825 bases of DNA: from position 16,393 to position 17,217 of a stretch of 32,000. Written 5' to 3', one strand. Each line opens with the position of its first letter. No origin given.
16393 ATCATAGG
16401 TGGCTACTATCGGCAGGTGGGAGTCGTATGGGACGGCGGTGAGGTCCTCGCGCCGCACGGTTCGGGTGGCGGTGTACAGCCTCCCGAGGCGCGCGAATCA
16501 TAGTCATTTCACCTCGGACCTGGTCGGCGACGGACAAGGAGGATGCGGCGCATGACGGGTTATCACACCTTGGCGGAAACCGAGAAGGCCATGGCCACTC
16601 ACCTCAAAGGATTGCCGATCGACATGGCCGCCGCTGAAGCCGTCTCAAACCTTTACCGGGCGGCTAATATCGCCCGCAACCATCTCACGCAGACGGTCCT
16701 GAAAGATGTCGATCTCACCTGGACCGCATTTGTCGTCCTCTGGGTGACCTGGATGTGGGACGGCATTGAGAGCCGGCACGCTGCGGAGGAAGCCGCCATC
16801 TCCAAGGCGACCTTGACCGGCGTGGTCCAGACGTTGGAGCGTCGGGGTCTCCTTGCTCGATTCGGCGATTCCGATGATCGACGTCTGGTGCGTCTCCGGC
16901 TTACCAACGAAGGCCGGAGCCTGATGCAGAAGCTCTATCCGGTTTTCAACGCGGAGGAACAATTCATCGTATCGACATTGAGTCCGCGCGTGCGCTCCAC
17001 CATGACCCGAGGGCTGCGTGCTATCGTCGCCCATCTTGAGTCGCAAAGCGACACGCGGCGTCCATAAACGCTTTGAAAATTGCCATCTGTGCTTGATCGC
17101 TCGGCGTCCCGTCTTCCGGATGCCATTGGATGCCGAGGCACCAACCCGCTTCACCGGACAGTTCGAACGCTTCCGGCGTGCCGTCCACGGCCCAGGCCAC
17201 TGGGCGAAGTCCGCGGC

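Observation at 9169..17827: Three related operator-like palindromes overlapping -10 elements define a putative island-wide regulon (candidate MarR sites)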

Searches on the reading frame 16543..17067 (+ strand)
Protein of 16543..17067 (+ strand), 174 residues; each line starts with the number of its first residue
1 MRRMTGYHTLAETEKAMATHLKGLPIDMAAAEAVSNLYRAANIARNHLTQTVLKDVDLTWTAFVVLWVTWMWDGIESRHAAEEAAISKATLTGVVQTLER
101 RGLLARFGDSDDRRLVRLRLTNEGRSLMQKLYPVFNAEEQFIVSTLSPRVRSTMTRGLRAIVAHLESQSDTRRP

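Call 5: search_protein_families(library=pfam, proteins=[window:16543-17067:+])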
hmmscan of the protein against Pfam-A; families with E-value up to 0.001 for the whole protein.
window:16543-17067:+ (174 aa): 3 families
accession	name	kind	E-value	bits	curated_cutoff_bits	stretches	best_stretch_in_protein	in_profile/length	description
PF01047.28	MarR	-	1e-09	38.6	24.6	1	58-116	1-59/59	MarR family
PF22381.2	Staph_reg_Sar_Rot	-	2.5e-07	31.1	27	1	48-131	2-85/85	Transcriptional regulator SarA/Rot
PF12802.13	MarR_2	-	5.7e-05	23.6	27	1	74-114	19-60/61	MarR family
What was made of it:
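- On MarR family of transcriptional regulators (the protein at 16543-17067): PF01047 at 38.6 bits (cut-off 24.6), residues 58-116 of 174 aa (call 5).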

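Call 10: search_protein_families(library=ncbifam, proteins=[window:16543-17067:+], max_evalue=0.00001)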
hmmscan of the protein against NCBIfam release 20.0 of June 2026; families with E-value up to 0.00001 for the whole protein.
window:16543-17067:+ (174 aa): 9 families
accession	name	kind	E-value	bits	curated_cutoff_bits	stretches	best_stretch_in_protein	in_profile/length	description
NF052638.1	TransRegOhrRVib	equivalog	1.8e-12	47.2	200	1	36-134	14-111/141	transcriptional regulator OhrR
NF053777.1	Saro0803TransReg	equivalog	4.6e-12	45.8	200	1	39-159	17-136/140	Saro_0803 family transcriptional regulator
TIGR02337.1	HpaR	equivalog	9.5e-11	41.6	121.2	1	39-147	8-115/130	homoprotocatechuate degradation operon regulator HpaR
NF050133.1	TransRegFabT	equivalog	1.6e-09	38.1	200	1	73-166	42-135/138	fatty acid biosynthesis transcriptional regulator FabT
NF002926.0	PRK03573.1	equivalog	5.7e-08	32.8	120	1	35-166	7-134/144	transcriptional regulator SlyA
TIGR04472.1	reg_rSAM_mob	hypoth_equivalog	9.8e-08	32.1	240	1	65-134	36-105/141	radical SAM mobile pair system MarR family transcriptional regulator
NF045593.1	bilirub_TF_BilQ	equivalog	3.7e-07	29.9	125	1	73-162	43-132/135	bilirubin utilization transcriptional regulator BilQ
NF008122.0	PRK10870.1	equivalog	4.5e-07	29.7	157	1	86-168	83-165/176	transcriptional repressor MprA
NF041230.1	BagL_FevM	exception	2.9e-06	27.4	230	1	32-128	14-108/145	MarR family transcriptional regulator BagL/FevM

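Call 11: find_encoding_contigs(protein=window:16543-17067:+, flank=10000, max_places=6)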
Protein window:16543-17067:+ (174 aa): 1 contig read that carries it; 1 place shown.
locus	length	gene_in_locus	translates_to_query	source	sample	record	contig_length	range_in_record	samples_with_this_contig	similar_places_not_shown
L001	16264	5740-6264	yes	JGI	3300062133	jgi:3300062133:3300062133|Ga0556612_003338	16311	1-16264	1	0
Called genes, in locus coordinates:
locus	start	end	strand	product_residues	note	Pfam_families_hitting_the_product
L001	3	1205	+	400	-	?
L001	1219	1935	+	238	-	PF00117:GATase, PF07722:Peptidase_C26 (faint)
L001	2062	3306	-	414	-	PF00067:p450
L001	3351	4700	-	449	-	PF00120:Gln-synt_C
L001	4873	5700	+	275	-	PF06314:ADC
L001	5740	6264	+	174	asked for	PF22381:Staph_reg_Sar_Rot (weak), PF01047:MarR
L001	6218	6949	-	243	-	PF07722:Peptidase_C26, PF00117:GATase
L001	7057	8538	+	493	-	PF00171:Aldedh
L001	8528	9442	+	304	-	PF02900:LigB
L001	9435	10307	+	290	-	PF01557:FAA_hydrolase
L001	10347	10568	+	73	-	PF13459:Fer4_15, PF13370:Fer4_13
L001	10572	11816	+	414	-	PF07992:Pyr_redox_2, PF00070:Pyr_redox, PF14759:Reductase_C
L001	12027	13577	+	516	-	PF00324:AA_permease, PF13520:AA_permease_2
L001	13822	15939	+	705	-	PF00270:DEAD (weak), PF04851:ResIII, PF13191:AAA_16 (faint), PF17757:UvrB_inter, PF27431:UvrB_3rd, PF00271:Helicase_C, PF12344:UvrB, PF02151:UVR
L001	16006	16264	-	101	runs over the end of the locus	?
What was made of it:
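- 15676..17067 (+): Unit 3: ADC/MppR-like protein 15676-16503 and the MarR regulator 16543-17067 (39-nt gap, probably co-transcribed). Calls 5, 10, 11.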

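Call 12: find_homologous_proteins(query=window:16543-17067:+, max_evalue=1e-10)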
Query window:16543-17067:+ (174 aa): 575 proteins with E <= 1e-10 among 806 candidates; the best 120 are listed.
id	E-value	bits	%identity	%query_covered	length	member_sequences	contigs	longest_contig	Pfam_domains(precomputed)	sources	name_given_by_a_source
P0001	3.1e-105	367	100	98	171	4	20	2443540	PF01047.29,PF22381.3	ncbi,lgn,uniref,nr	ncbi:transcriptional regulator, MarR family [Acidothermus cellulolyticus 11B]|uniref:Transcriptional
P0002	5.0e-89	314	87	98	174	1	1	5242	PF01047.29,PF12802.14,PF22381.3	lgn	-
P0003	3.9e-77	276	75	98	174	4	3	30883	PF01047.29,PF22381.3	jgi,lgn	jgi:DNA-binding MarR family transcriptional regulator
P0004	4.4e-69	249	70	98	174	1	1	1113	PF01047.29,PF12802.14,PF22381.3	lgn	-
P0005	1.0e-68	248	70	95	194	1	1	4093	PF01047.29,PF12802.14,PF22381.3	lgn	-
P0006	9.5e-68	245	69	98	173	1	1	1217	PF01047.29,PF13463.13,PF12802.14,PF22381.3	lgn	-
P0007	4.7e-67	243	70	94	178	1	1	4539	PF01047.29,PF13463.13,PF12802.14,PF22381.3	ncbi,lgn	ncbi:MAG TPA: MarR family winged helix-turn-helix transcriptional regulator [Micromonosporaceae bact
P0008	2.1e-66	241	68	98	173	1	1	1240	PF01047.29,PF12802.14,PF22381.3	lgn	-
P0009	3.8e-66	240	69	97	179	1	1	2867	PF01047.29,PF12802.14,PF22381.3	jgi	jgi:DNA-binding MarR family transcriptional regulator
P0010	2.8e-59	218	63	98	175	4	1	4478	PF01047.29,PF12802.14,PF22381.3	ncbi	-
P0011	1.9e-58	215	61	95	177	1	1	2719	PF01047.29,PF12802.14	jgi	jgi:DNA-binding MarR family transcriptional regulator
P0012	2.5e-58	214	62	95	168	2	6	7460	PF01047.29,PF13463.13,PF12802.14,PF22381.3,PF21863.3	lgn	-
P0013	6.0e-58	213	62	96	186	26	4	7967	PF01047.29,PF12802.14,PF22381.3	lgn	-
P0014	6.4e-58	213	62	96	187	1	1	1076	PF01047.29,PF12802.14,PF22381.3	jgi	jgi:DNA-binding MarR family transcriptional regulator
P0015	9.0e-58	213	63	93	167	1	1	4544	PF01047.29,PF12802.14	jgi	jgi:DNA-binding MarR family transcriptional regulator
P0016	1.2e-57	212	61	96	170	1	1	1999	PF01047.29,PF12802.14,PF22381.3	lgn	-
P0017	1.8e-57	212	61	97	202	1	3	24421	PF01047.29,PF13463.13,PF12802.14,PF22381.3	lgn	-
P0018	2.1e-57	211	61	97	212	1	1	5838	PF01047.29,PF13463.13,PF12802.14,PF22381.3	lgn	-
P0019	2.1e-57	211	63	98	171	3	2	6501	PF01047.29,PF12802.14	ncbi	-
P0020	2.4e-57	211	63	95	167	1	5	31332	PF01047.29,PF13463.13,PF12802.14,PF22381.3,PF21863.3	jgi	jgi:DNA-binding MarR family transcriptional regulator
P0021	2.5e-57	211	62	97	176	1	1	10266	PF01047.29,PF12802.14,PF22381.3,PF21863.3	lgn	-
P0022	2.8e-57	211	61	97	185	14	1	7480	PF01047.29,PF12802.14,PF22381.3,PF21863.3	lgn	-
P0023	5.0e-57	210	62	94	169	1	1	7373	PF01047.29,PF12802.14,PF22381.3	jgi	jgi:DNA-binding MarR family transcriptional regulator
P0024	5.3e-57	210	62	97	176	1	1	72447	PF01047.29,PF13463.13,PF12802.14,PF22381.3,PF21863.3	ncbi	-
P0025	5.5e-57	210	63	96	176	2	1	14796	PF01047.29,PF22381.3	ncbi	-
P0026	5.6e-57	210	61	97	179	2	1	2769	PF01047.29,PF12802.14,PF22381.3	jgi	-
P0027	5.6e-57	210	61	97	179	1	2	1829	PF01047.29,PF12802.14,PF22381.3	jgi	jgi:MarR family transcriptional regulator, organic hydroperoxide resistance regulator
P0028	8.2e-57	210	62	95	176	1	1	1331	PF01047.29,PF12802.14,PF22381.3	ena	-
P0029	8.6e-57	209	62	95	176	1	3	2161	PF01047.29,PF12802.14,PF22381.3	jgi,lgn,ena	-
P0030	8.7e-57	209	63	97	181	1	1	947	PF01047.29,PF22381.3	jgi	jgi:DNA-binding MarR family transcriptional regulator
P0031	9.4e-57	209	60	95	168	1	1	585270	PF01047.29,PF13463.13,PF12802.14,PF22381.3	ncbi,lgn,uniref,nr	ncbi:DNA-binding transcriptional regulator, MarR family [Nocardioides sp. YR527]|uniref:MarR family 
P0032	9.8e-57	209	62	95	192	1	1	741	PF01047.29,PF12802.14,PF22381.3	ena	-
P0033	1.1e-56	209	63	94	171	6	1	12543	PF01047.29,PF13601.13,PF12802.14,PF22381.3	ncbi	-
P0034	1.1e-56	209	61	97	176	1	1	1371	PF01047.29,PF13463.13,PF12802.14,PF22381.3,PF21863.3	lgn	-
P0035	1.3e-56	209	60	95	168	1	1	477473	PF01047.29,PF12802.14,PF22381.3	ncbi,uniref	ncbi:MarR family winged helix-turn-helix transcriptional regulator [Nocardioides sp. NPDC101246]|uni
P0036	1.3e-56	209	58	98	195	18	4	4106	PF01047.29,PF12802.14,PF22381.3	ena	-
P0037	1.3e-56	209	61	95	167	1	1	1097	PF01047.29,PF12802.14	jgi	jgi:DNA-binding MarR family transcriptional regulator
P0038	1.5e-56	209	64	98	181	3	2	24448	PF01047.29,PF12802.14,PF22381.3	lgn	-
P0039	1.7e-56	208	61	97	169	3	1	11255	PF01047.29,PF12802.14,PF22381.3,PF21863.3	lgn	-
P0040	2.1e-56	208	62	98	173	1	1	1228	PF01047.29,PF12802.14,PF22381.3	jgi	jgi:DNA-binding MarR family transcriptional regulator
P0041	2.3e-56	208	63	93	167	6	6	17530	PF01047.29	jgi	jgi:DNA-binding MarR family transcriptional regulator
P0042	2.7e-56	208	61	97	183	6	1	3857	PF01047.29,PF22381.3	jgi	jgi:DNA-binding MarR family transcriptional regulator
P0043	2.7e-56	208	61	97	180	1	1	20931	PF01047.29,PF12802.14,PF22381.3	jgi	jgi:DNA-binding MarR family transcriptional regulator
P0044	3.0e-56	208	61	97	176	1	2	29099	PF01047.29,PF13463.13,PF12802.14,PF22381.3,PF21863.3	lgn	-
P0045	3.3e-56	208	61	98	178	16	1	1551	PF01047.29,PF12802.14,PF22381.3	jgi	-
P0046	4.3e-56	207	61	97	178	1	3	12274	PF01047.29,PF12802.14,PF22381.3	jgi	jgi:DNA-binding MarR family transcriptional regulator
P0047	4.6e-56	207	60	97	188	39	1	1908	PF01047.29,PF12802.14,PF22381.3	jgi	jgi:DNA-binding MarR family transcriptional regulator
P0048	4.9e-56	207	60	95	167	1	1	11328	PF01047.29,PF13463.13,PF12802.14,PF22381.3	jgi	-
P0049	5.7e-56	207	63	95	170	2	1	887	PF01047.29,PF12802.14,PF22381.3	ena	-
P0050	7.0e-56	206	59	98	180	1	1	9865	PF01047.29,PF12802.14,PF22381.3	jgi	jgi:DNA-binding MarR family transcriptional regulator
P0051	7.1e-56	206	61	97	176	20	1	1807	PF01047.29,PF13463.13,PF12802.14,PF22381.3,PF21863.3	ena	-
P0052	7.3e-56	206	60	98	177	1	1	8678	PF01047.29,PF12802.14,PF22381.3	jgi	jgi:DNA-binding MarR family transcriptional regulator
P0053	7.7e-56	206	60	94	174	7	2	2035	PF01047.29,PF12802.14,PF22381.3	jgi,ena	jgi:DNA-binding MarR family transcriptional regulator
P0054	8.1e-56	206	61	95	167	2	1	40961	PF01047.29,PF22381.3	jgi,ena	-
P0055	9.1e-56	206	60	94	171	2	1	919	PF01047.29,PF13463.13,PF12802.14,PF22381.3,PF21863.3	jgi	-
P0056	1.0e-55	206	60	97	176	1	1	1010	PF01047.29,PF13463.13,PF12802.14,PF22381.3,PF21863.3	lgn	-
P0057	1.2e-55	206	61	94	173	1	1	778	PF01047.29,PF13463.13,PF12802.14,PF22381.3,PF21863.3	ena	-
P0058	1.2e-55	206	62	95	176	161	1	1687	PF01047.29,PF12802.14,PF22381.3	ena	-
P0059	1.3e-55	206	60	97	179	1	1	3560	PF01047.29,PF12802.14,PF22381.3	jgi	-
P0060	1.4e-55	205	61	97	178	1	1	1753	PF01047.29,PF12802.14,PF22381.3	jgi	jgi:MarR family transcriptional regulator, organic hydroperoxide resistance regulator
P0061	1.6e-55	205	61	95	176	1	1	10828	PF01047.29,PF12802.14,PF22381.3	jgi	-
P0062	1.8e-55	205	64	91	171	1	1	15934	PF01047.29,PF13463.13,PF12802.14,PF22381.3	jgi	jgi:DNA-binding MarR family transcriptional regulator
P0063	1.9e-55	205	60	97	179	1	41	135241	PF01047.29,PF12802.14,PF22381.3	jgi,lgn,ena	jgi:DNA-binding MarR family transcriptional regulator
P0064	2.0e-55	205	59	97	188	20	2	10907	PF01047.29,PF12802.14,PF22381.3,PF21863.3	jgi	jgi:MarR family transcriptional regulator, organic hydroperoxide resistance regulator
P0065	2.2e-55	205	62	94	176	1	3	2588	PF01047.29,PF13463.13,PF12802.14,PF22381.3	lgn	-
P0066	2.2e-55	205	61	97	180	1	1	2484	PF01047.29,PF12802.14,PF22381.3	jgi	jgi:MarR family transcriptional regulator, organic hydroperoxide resistance regulator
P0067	2.2e-55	205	61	95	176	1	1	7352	PF01047.29,PF12802.14,PF22381.3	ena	-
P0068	2.3e-55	205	61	95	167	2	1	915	PF01047.29,PF13463.13,PF12802.14,PF22381.3,PF21863.3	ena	-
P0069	2.5e-55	205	61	95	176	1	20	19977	PF01047.29,PF12802.14,PF22381.3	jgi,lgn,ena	-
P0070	2.6e-55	205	60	97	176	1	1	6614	PF01047.29,PF13463.13,PF12802.14,PF22381.3,PF21863.3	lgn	-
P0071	2.6e-55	205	61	95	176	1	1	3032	PF01047.29,PF12802.14,PF22381.3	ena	-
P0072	2.6e-55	205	61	95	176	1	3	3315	PF01047.29,PF12802.14,PF22381.3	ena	-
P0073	2.6e-55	205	61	95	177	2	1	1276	PF01047.29,PF12802.14,PF22381.3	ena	-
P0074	2.7e-55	205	61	97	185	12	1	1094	PF01047.29,PF22381.3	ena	-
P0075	2.8e-55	205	60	97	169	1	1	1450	PF01047.29,PF13463.13,PF12802.14,PF22381.3,PF21863.3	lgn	-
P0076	2.8e-55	205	62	96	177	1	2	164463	PF01047.29,PF12802.14,PF22381.3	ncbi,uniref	ncbi:hypothetical protein GCM10022236_02930 [Microlunatus ginsengisoli]|uniref:HTH marR-type domain-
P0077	3.1e-55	204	59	97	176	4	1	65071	PF01047.29,PF13463.13,PF12802.14,PF22381.3,PF21863.3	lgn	-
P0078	3.2e-55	204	59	96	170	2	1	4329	PF01047.29,PF12802.14,PF22381.3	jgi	jgi:DNA-binding MarR family transcriptional regulator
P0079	3.5e-55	204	61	97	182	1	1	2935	PF01047.29,PF22381.3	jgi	jgi:DNA-binding MarR family transcriptional regulator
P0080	3.6e-55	204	59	98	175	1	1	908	PF01047.29,PF12802.14,PF22381.3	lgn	-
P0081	3.8e-55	204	62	91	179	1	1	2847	PF01047.29,PF12802.14,PF21863.3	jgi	jgi:DNA-binding MarR family transcriptional regulator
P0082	3.9e-55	204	62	94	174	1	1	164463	PF01047.29,PF12802.14,PF22381.3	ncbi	ncbi:MarR family winged helix-turn-helix transcriptional regulator [Microlunatus ginsengisoli]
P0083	4.1e-55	204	62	96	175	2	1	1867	PF01047.29,PF12802.14,PF22381.3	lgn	-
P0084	4.5e-55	204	59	96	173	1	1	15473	PF01047.29,PF13463.13,PF12802.14,PF22381.3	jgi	jgi:DNA-binding MarR family transcriptional regulator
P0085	4.6e-55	204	60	97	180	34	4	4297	PF01047.29,PF12802.14,PF22381.3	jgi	jgi:DNA-binding MarR family transcriptional regulator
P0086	5.1e-55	204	60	96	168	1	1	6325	PF01047.29,PF13463.13,PF12802.14,PF22381.3,PF21863.3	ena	-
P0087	5.8e-55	204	60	94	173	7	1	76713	PF01047.29,PF22381.3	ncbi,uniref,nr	ncbi:MarR family winged helix-turn-helix transcriptional regulator [Mycobacterium aquaticum]|uniref:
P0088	6.0e-55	203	62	96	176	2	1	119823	PF01047.29,PF22381.3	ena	-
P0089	6.0e-55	203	60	97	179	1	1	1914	PF01047.29,PF12802.14,PF22381.3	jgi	jgi:MarR family transcriptional regulator, organic hydroperoxide resistance regulator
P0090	6.6e-55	203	61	96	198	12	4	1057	PF01047.29,PF12802.14,PF22381.3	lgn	-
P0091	6.7e-55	203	60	97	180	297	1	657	PF01047.29,PF12802.14,PF22381.3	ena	-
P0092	7.9e-55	203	61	95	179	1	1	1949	PF01047.29,PF12802.14,PF22381.3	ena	-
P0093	9.3e-55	203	60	100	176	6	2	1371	PF01047.29,PF12802.14,PF22381.3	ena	-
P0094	9.5e-55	203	60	91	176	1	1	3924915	PF01047.29,PF12802.14,PF22381.3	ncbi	ncbi:MarR family winged helix-turn-helix transcriptional regulator [Actinomycetota bacterium]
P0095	1.1e-54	203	60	95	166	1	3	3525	PF01047.29,PF13463.13,PF12802.14,PF22381.3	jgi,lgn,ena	-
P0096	1.1e-54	203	62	96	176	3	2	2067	PF01047.29,PF12802.14,PF22381.3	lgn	-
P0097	1.1e-54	203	60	96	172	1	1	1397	PF01047.29,PF12802.14,PF22381.3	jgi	jgi:DNA-binding MarR family transcriptional regulator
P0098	1.2e-54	203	61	95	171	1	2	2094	PF01047.29,PF13463.13,PF12802.14,PF22381.3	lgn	-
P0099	1.2e-54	202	61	95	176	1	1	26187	PF01047.29,PF12802.14,PF22381.3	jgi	jgi:DNA-binding MarR family transcriptional regulator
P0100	1.2e-54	202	60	97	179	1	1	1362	PF01047.29,PF12802.14,PF22381.3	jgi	-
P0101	1.2e-54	202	63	94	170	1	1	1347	PF01047.29,PF22381.3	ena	-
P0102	1.3e-54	202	61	95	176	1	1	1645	PF01047.29,PF12802.14,PF22381.3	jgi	jgi:MarR family transcriptional regulator, organic hydroperoxide resistance regulator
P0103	1.4e-54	202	60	98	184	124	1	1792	PF01047.29,PF12802.14,PF22381.3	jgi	jgi:DNA-binding MarR family transcriptional regulator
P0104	1.4e-54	202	59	96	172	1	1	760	PF01047.29,PF13463.13,PF22381.3,PF21863.3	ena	-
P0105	1.5e-54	202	59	95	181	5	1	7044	PF01047.29,PF12802.14,PF22381.3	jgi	jgi:MarR family transcriptional regulator, organic hydroperoxide resistance regulator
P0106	1.6e-54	202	61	94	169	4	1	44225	PF01047.29,PF22381.3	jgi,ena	-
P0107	1.7e-54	202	59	98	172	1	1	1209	PF01047.29,PF12802.14,PF22381.3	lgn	-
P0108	1.7e-54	202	64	92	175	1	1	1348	PF01047.29,PF22381.3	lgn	-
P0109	2.0e-54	202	60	97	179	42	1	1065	PF01047.29,PF12802.14,PF22381.3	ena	-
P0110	2.0e-54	202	58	98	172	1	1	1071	PF01047.29,PF22381.3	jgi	jgi:DNA-binding MarR family transcriptional regulator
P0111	2.1e-54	202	58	98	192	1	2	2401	PF01047.29,PF12802.14,PF22381.3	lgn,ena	-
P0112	2.2e-54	202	62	97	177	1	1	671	PF01047.29,PF12802.14,PF22381.3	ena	-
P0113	2.4e-54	202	59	96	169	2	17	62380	PF01047.29,PF12802.14,PF22381.3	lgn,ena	-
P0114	2.5e-54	201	59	94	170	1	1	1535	PF01047.29,PF22381.3,PF21863.3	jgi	jgi:MarR family transcriptional regulator, organic hydroperoxide resistance regulator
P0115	2.6e-54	201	56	97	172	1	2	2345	PF01047.29,PF22381.3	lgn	-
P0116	2.7e-54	201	60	95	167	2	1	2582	PF01047.29,PF13463.13,PF12802.14,PF22381.3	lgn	-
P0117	2.8e-54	201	60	95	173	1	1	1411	PF01047.29,PF12802.14,PF22381.3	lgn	-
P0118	3.0e-54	201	61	97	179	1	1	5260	PF01047.29,PF12802.14,PF22381.3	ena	-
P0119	3.1e-54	201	60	97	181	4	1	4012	PF01047.29,PF12802.14,PF22381.3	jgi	jgi:DNA-binding MarR family transcriptional regulator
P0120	3.6e-54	201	56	98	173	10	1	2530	PF01047.29,PF12802.14,PF22381.3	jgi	jgi:DNA-binding MarR family transcriptional regulator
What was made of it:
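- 15676..17067 (+): It is 100% identical to the A. cellulolyticus 11B MarR (call 12).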

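Call 14: find_related_loci(query=A1, collection=genome_contigs, flank=10000)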
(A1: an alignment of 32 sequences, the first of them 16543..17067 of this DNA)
Query A1 (174 aa) in genome_contigs; peptide patterns used: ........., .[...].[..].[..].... (x = any residue, [..] = any of these).
265 stretches matched a pattern; 250 encode a relative of the query (tblastn E <= 1e-3); the best 80 are kept; 80 distinct loci.
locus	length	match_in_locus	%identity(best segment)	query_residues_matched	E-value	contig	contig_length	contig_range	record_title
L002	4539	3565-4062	69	2-167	9e-70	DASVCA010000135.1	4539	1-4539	MAG TPA_asm: Micromonosporaceae bacterium isolate SMAG_U1993 k141_879216, whole genome shotgun sequence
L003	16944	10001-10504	64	4-171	5e-65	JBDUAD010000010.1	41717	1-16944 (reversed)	MAG: bacterium isolate cluster4_bin.182 NODE_990_length_41717_cov_15.339470, whole genome shotgun sequence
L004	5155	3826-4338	61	4-174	6e-65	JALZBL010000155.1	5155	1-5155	MAG: Actinomycetota bacterium isolate KAP bin116 SD1492_NODE_6973_length_5155_cov_1.286993, whole genome shotgun sequenc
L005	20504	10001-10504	62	3-170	3e-64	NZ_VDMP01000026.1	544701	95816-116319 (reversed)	Nocardioides albidus strain CCTCC AB 2015297 scaffold31, whole genome shotgun sequence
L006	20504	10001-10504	63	3-170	3e-64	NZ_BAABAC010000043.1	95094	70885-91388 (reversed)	Nocardioides ginsengisoli strain JCM 16930 sequence43, whole genome shotgun sequence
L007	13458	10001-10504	61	1-168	4e-63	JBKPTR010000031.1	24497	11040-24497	MAG: Actinomycetota bacterium isolate GM_HAYS_MAG_00051 GM_HAYS_000000003224, whole genome shotgun sequence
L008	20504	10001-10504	61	1-168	6e-63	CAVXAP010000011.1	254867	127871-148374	MAG: uncultured Actinomycetota bacterium isolate MFD05176.bin.1.47 genome assembly, contig: contig_32805, whole genome s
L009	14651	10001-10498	61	4-169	5e-63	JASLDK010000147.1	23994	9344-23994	MAG: Nocardioides sp. isolate SHSU.bins.13 k141_7414805, whole genome shotgun sequence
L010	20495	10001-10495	63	2-166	7e-63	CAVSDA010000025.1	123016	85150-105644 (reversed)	MAG: uncultured Actinomycetota bacterium isolate MFD02581.bin.2.121 genome assembly, contig: contig_93162, whole genome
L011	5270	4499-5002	61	1-168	1e-62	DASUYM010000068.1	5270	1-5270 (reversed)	MAG TPA_asm: Propionibacteriaceae bacterium isolate SMAG_U1895 k141_36417, whole genome shotgun sequence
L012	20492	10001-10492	63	3-166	2e-62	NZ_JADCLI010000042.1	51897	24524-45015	Pimelobacter simplex strain 3E NODE_42_length_51897_cov_126.199606, whole genome shotgun sequence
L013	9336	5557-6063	61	4-172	3e-62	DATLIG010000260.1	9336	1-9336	MAG TPA_asm: Nocardioides sp. isolate SMAG_U13661 k141_4303032, whole genome shotgun sequence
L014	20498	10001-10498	60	4-169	2e-62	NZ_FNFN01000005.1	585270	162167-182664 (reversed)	Nocardioides sp. YR527, whole genome shotgun sequence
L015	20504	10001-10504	61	1-168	3e-62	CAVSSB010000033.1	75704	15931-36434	MAG: uncultured Actinomycetota bacterium isolate MFD05567.bin.1.68 genome assembly, contig: contig_33501, whole genome s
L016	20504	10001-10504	60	3-170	2e-62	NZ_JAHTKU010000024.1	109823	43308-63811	Nocardioides daeguensis strain 2C1-5 Scaffold13_2, whole genome shotgun sequence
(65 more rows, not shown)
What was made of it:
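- MarR presence in the 80 loci is by construction (call 14).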
